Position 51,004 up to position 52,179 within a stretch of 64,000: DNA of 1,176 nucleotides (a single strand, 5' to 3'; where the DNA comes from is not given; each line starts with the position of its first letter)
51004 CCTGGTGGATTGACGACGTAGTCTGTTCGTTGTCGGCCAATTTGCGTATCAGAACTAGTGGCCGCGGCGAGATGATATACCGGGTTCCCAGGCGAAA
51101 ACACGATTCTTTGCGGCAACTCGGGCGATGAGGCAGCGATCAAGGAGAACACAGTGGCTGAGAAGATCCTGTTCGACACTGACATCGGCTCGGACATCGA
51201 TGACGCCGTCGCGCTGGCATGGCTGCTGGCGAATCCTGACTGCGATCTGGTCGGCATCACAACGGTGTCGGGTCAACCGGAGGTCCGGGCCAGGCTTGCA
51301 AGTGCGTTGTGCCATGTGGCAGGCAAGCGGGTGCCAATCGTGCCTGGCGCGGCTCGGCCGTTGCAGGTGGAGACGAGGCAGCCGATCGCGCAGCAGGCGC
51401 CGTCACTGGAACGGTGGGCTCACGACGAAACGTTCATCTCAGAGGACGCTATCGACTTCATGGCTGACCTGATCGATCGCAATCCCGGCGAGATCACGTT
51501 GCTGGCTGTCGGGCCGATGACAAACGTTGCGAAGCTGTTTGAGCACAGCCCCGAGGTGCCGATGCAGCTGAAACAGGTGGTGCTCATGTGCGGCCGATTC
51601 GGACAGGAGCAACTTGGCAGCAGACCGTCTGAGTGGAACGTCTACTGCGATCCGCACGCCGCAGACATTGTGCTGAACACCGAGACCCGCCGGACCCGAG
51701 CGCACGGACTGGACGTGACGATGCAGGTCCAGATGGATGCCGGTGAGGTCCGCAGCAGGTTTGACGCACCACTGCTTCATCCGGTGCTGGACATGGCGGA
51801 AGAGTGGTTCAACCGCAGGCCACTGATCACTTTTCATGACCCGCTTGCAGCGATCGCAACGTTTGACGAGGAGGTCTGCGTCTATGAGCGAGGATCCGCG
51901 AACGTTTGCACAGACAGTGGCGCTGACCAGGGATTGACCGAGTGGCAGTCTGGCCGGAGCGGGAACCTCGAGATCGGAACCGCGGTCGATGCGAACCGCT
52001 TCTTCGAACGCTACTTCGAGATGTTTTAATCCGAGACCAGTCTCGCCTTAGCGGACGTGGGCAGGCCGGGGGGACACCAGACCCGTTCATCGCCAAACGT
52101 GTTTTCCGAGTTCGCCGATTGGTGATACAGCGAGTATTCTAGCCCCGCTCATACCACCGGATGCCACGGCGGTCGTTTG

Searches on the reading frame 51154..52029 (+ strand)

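Call 10: search_protein_families(library=pfam, proteins=[window:51154-52029:+], max_evalue=0.001)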
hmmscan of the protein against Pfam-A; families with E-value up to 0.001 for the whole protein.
window:51154-52029:+ (291 aa): 1 family
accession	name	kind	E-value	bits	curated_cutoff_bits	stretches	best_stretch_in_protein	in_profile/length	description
PF01156.24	IU_nuc_hydro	-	1.6e-55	189.4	34.2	1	5-285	1-297/297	Inosine-uridine preferring nucleoside hydrolase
